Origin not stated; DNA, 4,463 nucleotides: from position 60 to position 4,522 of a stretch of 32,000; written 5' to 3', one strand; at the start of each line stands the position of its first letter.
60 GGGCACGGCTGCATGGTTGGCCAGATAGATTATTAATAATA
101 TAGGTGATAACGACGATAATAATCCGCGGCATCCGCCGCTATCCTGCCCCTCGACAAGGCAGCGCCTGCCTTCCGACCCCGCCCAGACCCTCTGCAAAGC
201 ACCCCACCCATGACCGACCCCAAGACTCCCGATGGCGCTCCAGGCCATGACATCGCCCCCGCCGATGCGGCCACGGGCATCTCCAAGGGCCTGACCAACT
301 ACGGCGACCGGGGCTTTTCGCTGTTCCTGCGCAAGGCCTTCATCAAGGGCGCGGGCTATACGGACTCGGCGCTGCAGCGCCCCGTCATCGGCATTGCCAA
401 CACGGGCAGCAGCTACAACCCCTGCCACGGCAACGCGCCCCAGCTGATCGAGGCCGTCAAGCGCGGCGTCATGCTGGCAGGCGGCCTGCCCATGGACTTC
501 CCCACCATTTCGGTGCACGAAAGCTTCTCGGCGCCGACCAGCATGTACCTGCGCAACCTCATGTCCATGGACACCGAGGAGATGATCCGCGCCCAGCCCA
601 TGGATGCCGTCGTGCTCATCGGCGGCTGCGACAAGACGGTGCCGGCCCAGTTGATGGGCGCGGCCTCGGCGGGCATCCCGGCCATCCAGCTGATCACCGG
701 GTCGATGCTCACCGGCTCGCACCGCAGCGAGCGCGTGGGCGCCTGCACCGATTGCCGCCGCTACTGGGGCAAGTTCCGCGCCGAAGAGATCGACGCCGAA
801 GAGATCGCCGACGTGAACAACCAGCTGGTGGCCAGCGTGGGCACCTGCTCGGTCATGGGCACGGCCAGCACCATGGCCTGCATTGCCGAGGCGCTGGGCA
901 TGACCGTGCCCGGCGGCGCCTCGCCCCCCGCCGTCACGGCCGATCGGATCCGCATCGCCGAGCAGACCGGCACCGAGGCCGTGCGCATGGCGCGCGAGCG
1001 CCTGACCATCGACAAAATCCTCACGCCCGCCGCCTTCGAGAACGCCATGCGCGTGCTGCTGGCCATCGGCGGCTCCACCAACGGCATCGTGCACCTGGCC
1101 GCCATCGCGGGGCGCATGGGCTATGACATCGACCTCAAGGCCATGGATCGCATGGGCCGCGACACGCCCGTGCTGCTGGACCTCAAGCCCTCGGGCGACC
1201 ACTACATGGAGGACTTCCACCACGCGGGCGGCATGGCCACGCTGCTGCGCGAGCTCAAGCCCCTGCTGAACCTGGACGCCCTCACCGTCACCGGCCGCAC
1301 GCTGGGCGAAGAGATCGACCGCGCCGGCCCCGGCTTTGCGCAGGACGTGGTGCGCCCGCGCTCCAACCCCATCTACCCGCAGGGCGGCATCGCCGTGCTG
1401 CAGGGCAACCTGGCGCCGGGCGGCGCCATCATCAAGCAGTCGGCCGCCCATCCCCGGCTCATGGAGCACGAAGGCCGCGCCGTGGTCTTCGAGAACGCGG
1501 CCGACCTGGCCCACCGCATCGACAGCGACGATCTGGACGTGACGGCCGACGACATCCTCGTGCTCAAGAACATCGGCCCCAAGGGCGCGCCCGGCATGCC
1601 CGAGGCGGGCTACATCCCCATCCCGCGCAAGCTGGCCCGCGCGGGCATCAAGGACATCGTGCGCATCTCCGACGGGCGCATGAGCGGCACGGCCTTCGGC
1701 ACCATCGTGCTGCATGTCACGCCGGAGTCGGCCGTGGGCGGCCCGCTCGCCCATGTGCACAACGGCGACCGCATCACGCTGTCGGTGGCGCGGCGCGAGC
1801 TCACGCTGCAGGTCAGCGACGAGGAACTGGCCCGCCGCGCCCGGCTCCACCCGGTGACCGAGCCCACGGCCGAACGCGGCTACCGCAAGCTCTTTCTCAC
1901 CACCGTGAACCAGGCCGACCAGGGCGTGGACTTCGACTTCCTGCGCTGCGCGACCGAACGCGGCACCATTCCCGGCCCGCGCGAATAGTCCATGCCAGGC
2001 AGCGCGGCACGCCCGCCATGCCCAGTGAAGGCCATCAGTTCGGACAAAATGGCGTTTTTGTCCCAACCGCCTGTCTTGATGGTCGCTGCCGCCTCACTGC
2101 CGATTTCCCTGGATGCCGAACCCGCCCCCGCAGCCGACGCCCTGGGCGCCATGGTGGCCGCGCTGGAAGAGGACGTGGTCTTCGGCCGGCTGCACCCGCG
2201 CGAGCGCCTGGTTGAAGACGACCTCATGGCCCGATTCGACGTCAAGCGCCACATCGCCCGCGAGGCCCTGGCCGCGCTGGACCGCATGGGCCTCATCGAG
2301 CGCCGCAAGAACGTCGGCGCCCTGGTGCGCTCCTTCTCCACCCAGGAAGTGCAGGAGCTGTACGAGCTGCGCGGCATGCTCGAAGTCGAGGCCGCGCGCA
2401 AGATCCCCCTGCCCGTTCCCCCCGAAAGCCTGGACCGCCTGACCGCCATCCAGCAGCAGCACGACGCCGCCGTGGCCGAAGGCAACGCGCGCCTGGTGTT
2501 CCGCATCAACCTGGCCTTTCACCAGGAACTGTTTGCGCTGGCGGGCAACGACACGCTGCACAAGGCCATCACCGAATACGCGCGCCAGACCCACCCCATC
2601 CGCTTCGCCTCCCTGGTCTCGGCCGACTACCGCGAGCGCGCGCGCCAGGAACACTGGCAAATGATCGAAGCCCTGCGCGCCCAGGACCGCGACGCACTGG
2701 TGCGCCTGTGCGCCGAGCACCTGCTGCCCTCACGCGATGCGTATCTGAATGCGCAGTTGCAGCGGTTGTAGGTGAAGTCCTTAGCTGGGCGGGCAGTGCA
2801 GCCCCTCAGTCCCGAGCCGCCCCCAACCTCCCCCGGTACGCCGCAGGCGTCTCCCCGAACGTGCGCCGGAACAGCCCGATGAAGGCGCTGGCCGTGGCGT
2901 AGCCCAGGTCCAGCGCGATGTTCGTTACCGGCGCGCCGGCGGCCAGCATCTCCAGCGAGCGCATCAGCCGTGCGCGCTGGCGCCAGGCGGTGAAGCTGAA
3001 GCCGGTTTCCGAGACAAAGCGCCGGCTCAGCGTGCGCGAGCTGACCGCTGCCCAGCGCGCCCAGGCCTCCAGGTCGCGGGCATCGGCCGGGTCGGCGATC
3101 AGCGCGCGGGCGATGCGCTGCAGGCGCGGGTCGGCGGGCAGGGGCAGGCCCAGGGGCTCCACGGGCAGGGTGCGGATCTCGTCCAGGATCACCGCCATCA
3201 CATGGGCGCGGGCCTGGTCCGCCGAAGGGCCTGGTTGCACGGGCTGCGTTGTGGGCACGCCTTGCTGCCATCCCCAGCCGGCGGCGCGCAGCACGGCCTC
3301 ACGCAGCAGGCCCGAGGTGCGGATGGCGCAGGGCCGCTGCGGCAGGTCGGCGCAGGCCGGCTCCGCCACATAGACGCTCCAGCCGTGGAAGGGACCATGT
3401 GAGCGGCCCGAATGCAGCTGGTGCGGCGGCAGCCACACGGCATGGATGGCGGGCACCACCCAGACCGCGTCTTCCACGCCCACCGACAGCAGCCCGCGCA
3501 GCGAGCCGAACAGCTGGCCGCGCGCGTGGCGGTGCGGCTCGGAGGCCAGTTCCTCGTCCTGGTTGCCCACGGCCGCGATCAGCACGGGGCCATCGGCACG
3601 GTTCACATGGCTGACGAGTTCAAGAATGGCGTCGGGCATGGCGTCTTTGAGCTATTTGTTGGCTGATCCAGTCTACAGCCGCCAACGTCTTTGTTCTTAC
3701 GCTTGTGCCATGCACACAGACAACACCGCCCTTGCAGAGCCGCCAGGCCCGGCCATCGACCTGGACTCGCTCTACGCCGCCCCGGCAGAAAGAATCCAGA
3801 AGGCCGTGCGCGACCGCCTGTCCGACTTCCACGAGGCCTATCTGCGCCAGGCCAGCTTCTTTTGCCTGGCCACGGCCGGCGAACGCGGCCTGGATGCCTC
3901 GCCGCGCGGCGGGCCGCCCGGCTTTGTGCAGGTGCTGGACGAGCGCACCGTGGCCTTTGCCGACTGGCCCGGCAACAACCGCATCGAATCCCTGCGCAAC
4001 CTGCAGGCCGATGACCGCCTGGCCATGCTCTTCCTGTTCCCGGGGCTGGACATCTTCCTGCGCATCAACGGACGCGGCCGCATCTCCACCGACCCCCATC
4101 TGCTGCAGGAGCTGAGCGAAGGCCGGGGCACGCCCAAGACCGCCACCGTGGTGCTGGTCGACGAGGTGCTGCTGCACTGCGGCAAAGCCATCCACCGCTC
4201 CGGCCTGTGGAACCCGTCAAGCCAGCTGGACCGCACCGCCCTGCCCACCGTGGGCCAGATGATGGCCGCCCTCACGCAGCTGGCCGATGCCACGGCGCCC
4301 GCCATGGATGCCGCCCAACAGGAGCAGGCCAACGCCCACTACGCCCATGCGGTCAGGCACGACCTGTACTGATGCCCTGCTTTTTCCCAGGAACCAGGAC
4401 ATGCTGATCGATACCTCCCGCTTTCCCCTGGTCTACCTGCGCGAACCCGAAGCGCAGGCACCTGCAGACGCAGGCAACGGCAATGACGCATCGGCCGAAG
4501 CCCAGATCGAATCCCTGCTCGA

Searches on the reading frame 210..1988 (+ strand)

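Call 95: search_protein_families(library=pfam, proteins=[window:210-1988:+], max_evalue=0.00001)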
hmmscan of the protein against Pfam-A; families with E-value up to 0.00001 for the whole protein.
window:210-1988:+ (592 aa): 2 families
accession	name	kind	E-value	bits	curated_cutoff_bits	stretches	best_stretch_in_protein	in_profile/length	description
PF00920.27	ILVD_EDD_N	-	7.1e-105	351.1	27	1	57-367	1-315/316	Dihydroxy-acid/6-phosphogluconate dehydratase N-terminal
PF24877.1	ILV_EDD_C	-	1.2e-61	207.9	27.7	1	379-572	1-190/191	Dihydroxy-acid/6-phosphogluconate dehydratase C-terminal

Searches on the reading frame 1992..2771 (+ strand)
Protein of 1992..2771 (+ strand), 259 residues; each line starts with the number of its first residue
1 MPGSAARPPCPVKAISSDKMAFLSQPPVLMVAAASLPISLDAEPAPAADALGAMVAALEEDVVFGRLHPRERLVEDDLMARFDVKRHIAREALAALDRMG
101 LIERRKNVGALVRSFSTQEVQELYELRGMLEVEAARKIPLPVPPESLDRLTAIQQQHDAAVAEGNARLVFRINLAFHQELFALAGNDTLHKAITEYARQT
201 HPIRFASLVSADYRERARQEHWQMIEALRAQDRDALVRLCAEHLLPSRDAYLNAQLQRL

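Call 95: search_protein_families(library=pfam, proteins=[window:1992-2771:+], max_evalue=0.00001)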
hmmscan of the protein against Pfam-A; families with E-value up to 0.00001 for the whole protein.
window:1992-2771:+ (259 aa): 2 families
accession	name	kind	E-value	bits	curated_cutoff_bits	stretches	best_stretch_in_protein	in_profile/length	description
PF07729.17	FCD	-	2.9e-25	89.5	24.3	1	122-244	1-123/125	FCD domain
PF00392.27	GntR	-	7.5e-12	45.2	27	1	55-112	6-64/64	Bacterial regulatory proteins, gntR family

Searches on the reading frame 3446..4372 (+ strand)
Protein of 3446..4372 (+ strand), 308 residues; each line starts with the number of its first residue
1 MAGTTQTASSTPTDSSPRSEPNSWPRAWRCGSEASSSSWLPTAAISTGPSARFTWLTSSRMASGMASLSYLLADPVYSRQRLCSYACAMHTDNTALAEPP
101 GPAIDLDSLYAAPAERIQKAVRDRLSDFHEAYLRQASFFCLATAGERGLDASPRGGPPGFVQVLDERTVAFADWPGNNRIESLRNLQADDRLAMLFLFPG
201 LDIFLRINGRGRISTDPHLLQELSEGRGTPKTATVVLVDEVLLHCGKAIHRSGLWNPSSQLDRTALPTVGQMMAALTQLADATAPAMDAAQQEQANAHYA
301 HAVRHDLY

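Call 95: search_protein_families(library=pfam, proteins=[window:3446-4372:+], max_evalue=0.00001)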
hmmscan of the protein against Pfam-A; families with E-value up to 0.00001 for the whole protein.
window:3446-4372:+ (308 aa): 1 family
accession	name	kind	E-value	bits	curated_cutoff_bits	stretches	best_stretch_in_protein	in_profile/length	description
PF01243.27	PNPOx_N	-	2.7e-15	57.2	28.1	1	127-225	3-100/120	Pyridoxamine 5'-phosphate oxidase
